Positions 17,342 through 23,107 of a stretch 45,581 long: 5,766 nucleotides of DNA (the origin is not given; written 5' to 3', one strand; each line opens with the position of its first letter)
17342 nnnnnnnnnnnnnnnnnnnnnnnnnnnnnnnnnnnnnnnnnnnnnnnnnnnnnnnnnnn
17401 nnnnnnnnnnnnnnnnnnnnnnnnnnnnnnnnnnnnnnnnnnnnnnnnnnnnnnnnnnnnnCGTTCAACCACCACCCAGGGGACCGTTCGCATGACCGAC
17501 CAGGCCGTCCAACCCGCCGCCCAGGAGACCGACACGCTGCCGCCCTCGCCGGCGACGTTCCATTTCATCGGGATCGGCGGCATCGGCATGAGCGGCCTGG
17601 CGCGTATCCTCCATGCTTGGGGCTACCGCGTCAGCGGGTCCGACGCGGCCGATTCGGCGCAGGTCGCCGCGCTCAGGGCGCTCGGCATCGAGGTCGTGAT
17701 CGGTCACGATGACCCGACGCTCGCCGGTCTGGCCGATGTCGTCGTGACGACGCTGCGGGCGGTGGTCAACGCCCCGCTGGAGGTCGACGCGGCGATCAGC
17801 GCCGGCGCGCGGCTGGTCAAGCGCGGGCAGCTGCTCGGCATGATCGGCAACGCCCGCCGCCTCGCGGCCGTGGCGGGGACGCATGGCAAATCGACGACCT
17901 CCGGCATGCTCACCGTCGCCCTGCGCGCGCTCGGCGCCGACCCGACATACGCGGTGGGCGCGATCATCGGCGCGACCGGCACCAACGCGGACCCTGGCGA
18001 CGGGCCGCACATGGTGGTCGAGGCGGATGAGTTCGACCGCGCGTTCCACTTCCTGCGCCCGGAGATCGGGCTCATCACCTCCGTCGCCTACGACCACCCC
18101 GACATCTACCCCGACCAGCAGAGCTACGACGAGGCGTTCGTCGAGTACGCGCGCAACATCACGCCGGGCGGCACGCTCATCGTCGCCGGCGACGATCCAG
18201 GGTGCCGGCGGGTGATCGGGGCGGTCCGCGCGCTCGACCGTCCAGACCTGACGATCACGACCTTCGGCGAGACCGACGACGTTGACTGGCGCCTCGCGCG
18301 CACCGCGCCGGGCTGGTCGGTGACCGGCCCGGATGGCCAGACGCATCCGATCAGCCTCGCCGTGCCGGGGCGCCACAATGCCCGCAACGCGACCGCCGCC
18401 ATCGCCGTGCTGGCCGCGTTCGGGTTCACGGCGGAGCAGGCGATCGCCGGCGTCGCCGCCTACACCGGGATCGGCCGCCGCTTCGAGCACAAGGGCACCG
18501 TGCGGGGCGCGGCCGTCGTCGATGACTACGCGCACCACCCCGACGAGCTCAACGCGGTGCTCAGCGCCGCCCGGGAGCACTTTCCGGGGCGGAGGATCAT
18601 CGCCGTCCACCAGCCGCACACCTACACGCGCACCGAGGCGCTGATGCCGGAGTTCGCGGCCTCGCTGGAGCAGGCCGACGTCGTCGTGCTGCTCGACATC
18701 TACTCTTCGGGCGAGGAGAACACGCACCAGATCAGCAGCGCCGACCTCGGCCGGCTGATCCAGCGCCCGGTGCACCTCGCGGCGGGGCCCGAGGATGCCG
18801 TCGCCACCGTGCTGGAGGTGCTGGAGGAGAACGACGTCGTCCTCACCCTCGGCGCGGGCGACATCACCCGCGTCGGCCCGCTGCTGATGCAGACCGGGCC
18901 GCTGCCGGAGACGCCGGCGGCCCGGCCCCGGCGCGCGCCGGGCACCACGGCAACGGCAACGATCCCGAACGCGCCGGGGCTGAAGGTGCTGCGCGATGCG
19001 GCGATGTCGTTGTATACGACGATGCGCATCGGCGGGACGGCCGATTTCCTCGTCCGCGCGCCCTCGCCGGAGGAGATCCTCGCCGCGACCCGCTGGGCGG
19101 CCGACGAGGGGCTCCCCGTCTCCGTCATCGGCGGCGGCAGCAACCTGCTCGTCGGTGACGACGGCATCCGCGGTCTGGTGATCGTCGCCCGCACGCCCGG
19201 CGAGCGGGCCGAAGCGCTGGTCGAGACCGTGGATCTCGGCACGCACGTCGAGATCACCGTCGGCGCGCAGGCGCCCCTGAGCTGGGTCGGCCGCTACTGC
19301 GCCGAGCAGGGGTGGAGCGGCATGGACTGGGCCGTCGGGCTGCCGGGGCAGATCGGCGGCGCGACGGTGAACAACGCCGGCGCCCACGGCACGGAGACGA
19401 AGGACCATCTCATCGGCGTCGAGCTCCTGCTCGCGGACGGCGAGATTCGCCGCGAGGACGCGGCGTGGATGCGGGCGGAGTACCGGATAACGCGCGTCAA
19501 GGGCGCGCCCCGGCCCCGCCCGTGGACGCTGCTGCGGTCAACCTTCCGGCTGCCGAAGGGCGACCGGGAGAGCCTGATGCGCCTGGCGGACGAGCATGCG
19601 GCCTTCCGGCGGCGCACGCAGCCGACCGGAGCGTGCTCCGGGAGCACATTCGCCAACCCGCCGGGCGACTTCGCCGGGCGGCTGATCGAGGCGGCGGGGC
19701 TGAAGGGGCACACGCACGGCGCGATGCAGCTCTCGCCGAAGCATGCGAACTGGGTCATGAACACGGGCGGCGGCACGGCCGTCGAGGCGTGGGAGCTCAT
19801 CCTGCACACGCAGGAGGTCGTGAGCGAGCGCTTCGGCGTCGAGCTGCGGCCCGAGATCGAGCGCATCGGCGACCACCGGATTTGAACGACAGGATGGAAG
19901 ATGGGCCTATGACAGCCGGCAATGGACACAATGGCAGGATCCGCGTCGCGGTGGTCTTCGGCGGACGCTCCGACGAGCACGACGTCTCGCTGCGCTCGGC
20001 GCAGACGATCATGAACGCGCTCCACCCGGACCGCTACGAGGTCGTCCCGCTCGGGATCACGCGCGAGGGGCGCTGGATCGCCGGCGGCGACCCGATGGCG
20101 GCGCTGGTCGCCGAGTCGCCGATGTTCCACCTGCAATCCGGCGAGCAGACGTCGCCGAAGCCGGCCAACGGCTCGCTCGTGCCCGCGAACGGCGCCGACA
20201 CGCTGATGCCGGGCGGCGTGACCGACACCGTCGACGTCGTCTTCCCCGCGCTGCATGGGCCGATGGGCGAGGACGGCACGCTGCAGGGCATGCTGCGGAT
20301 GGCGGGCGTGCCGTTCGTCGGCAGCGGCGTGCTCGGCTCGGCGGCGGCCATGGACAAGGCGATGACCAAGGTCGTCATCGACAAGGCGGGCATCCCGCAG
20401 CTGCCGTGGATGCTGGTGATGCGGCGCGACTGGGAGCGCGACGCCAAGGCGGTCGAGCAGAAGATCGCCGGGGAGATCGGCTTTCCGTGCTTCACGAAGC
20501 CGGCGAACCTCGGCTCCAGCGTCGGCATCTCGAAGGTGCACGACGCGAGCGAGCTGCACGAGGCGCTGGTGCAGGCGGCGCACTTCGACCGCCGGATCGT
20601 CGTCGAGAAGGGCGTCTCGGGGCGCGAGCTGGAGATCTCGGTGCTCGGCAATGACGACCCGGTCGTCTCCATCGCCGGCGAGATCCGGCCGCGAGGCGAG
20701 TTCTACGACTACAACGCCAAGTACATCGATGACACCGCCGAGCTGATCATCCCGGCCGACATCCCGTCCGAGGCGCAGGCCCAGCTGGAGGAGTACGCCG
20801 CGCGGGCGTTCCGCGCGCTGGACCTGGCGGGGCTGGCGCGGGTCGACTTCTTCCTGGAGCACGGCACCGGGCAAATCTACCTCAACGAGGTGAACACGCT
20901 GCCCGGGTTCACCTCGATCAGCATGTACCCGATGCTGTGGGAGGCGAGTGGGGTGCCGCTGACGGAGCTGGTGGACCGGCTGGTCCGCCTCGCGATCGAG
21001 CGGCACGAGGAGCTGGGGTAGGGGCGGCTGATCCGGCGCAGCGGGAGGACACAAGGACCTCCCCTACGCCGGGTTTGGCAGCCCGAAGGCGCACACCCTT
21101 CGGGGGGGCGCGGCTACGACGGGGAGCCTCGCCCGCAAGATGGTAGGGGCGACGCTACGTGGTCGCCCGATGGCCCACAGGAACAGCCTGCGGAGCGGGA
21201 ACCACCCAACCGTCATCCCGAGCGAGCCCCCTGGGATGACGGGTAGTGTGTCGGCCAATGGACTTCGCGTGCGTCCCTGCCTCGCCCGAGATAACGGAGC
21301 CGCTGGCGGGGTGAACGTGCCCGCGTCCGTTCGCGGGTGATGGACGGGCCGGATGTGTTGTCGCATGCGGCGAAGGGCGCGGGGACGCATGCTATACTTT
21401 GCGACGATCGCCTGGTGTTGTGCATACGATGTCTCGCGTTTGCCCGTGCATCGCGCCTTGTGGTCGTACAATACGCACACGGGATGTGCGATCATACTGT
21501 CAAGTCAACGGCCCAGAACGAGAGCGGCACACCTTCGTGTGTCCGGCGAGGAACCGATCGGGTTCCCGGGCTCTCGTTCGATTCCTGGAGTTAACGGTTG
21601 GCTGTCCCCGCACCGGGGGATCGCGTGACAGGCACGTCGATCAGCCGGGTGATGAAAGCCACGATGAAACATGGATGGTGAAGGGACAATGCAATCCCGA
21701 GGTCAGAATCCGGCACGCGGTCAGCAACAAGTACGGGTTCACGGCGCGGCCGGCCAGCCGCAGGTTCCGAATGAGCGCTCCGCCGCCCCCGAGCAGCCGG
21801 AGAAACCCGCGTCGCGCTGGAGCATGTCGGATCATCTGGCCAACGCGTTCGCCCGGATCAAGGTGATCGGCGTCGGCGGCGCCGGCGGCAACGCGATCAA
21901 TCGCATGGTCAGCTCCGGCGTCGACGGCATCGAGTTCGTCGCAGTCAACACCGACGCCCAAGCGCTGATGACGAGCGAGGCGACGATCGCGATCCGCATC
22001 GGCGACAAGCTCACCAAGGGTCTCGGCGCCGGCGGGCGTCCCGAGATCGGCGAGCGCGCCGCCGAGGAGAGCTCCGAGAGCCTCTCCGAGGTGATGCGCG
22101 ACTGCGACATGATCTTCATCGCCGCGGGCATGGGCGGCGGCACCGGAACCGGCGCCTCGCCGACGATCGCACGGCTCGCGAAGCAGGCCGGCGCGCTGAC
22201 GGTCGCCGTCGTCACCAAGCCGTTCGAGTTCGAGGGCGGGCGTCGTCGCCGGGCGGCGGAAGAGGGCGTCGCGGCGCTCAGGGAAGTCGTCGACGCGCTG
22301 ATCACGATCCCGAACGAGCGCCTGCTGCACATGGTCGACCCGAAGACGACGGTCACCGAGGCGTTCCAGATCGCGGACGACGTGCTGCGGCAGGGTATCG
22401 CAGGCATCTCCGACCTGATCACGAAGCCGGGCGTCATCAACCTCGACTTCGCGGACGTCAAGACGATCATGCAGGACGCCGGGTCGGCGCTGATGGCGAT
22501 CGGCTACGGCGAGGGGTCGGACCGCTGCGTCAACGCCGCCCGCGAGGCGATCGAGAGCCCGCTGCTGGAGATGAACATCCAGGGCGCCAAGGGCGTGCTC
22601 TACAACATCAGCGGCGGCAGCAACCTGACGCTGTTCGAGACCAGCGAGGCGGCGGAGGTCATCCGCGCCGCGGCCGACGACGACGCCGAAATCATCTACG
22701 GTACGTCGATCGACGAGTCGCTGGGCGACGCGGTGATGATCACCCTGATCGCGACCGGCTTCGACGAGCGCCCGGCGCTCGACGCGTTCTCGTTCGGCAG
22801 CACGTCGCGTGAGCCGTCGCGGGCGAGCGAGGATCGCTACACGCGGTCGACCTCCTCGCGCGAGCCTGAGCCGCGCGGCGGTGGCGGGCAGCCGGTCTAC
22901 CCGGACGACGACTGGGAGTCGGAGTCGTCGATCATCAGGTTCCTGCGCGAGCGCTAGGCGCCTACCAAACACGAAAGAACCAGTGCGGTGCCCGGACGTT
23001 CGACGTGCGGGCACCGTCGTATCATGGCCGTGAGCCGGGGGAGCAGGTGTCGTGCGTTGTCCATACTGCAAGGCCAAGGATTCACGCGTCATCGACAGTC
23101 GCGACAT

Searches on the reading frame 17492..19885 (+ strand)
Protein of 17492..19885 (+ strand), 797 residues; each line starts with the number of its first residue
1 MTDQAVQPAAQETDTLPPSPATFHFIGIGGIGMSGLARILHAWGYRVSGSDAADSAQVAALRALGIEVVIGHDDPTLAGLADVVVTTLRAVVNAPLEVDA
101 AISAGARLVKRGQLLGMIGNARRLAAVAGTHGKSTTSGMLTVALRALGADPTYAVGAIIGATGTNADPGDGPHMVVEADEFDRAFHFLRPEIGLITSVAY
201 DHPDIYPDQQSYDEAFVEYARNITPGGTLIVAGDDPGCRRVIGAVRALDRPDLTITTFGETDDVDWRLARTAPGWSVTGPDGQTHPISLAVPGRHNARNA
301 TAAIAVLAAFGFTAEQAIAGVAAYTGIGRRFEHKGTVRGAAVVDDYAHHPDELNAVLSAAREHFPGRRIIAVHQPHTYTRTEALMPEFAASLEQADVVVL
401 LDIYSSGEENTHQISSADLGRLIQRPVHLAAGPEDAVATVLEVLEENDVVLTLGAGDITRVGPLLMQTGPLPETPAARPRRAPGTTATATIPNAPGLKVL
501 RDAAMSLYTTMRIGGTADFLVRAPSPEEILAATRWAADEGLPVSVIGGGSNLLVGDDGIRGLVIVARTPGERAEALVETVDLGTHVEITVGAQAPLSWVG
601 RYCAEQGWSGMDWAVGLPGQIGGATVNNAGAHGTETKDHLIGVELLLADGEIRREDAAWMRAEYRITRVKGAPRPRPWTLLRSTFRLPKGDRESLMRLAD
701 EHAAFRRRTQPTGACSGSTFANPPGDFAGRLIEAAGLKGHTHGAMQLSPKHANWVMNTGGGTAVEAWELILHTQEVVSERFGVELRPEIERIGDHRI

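Call 47: search_protein_families(library=pfam, proteins=[window:17492-19885:+], max_evalue=0.00001)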
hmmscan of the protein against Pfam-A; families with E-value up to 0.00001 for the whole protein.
window:17492-19885:+ (797 aa): 5 families
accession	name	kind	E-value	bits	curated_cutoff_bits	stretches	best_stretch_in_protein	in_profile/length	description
PF02873.21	MurB_C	-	1.3e-24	86.7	27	1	701-792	8-99/99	UDP-N-acetylenolpyruvoylglucosamine reductase, C-terminal domain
PF02875.26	Mur_ligase_C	-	8.5e-24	85.2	28.4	1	329-456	1-127/127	Mur ligase, glutamate ligase domain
PF01565.28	FAD_binding_4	-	1.2e-20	74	26.4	1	518-654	2-137/139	FAD binding domain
PF01225.30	Mur_ligase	-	4.1e-19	69.2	21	1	23-122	2-94/95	Mur ligase family, catalytic domain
PF08245.18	Mur_ligase_M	-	1.8e-17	64.4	24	1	127-306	1-199/200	Mur ligase middle domain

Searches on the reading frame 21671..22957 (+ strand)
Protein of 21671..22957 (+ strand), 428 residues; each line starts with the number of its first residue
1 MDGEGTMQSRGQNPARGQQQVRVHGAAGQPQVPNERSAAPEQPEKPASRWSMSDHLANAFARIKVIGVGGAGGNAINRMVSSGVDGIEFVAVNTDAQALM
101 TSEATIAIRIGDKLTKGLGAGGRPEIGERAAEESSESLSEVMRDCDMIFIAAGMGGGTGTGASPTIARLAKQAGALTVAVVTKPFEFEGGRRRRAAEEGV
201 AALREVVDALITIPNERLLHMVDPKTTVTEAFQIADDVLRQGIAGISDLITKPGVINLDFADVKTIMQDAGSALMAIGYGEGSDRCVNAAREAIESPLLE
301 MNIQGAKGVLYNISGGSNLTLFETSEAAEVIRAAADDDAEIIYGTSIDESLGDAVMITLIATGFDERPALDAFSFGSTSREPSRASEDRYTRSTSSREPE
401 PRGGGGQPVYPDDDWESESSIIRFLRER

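Call 47: search_protein_families(library=pfam, proteins=[window:21671-22957:+], max_evalue=0.00001)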
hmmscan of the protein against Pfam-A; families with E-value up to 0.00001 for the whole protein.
window:21671-22957:+ (428 aa): 2 families
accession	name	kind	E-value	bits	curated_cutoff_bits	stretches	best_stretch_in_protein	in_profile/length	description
PF00091.31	Tubulin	-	2e-48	165.6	33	1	62-222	1-189/190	Tubulin/FtsZ family, GTPase domain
PF12327.13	FtsZ_C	-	2.7e-31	108.2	27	1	271-365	1-95/95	FtsZ family, C-terminal domain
